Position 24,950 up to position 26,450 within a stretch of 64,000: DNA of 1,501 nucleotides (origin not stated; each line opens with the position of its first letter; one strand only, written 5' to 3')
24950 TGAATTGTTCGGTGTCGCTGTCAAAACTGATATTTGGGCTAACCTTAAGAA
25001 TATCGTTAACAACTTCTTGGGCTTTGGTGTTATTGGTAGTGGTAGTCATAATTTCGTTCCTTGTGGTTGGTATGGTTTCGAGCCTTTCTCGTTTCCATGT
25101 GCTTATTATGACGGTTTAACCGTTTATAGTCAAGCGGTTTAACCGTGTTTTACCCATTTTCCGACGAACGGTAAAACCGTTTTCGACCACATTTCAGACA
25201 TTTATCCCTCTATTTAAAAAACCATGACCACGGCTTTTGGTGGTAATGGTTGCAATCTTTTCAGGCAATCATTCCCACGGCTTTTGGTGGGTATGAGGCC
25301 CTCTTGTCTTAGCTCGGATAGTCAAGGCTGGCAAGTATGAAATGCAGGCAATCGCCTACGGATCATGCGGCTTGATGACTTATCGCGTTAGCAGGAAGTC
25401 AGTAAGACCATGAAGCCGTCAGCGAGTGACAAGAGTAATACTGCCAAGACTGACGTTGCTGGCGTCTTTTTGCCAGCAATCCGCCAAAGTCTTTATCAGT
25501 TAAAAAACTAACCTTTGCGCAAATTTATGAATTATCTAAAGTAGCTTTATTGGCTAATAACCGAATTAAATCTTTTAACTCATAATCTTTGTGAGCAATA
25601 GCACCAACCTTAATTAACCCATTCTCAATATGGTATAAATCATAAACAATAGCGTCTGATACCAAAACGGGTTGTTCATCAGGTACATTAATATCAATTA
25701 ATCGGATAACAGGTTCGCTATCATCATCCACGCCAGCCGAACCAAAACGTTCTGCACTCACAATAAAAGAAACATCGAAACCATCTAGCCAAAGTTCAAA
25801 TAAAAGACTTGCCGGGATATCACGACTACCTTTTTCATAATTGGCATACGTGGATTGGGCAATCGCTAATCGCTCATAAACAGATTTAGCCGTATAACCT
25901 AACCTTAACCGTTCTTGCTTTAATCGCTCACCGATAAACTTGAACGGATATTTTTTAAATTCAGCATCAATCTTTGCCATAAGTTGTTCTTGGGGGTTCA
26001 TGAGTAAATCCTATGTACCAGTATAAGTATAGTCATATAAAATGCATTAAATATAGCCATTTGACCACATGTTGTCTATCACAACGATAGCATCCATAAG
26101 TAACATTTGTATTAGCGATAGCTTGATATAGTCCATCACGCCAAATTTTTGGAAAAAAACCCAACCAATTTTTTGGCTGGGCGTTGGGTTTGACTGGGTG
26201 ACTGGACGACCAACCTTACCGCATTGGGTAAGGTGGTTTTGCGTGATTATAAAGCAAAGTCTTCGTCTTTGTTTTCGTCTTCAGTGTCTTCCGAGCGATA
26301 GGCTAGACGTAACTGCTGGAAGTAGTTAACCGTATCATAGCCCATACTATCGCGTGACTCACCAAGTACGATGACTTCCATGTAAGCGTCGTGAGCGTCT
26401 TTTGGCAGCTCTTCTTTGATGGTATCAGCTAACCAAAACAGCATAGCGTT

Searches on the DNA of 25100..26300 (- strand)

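Call 88: search_rna_families(source=window, start=25100, end=26300, threshold=evalue, max_evalue=1)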
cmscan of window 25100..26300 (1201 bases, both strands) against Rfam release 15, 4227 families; matches with E-value up to 1: 0.
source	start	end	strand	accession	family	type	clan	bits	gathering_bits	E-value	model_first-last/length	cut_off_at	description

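Call 90: search_dna_similar(query=window:25217-25504:-, collection=plasmids, mode=distant, max_rows=15, max_evalue=0.001)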
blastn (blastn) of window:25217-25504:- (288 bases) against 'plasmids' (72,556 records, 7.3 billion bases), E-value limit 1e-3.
Records with a match: 1; places in all: 2; records where one place covers at least 80% of the query: 1.
Best place of each record, by identity: 95-99% 1.
By first word of the organism name: Moraxella 1.
By predicted mobility (MOB-suite, as given by PLSDB): non-mobilizable 1.
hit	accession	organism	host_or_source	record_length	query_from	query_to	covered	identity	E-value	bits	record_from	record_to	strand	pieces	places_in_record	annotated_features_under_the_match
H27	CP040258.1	Moraxella osloensis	mycoplasma culture contaminant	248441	1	288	100%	97.6%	7e-135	487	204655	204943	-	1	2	none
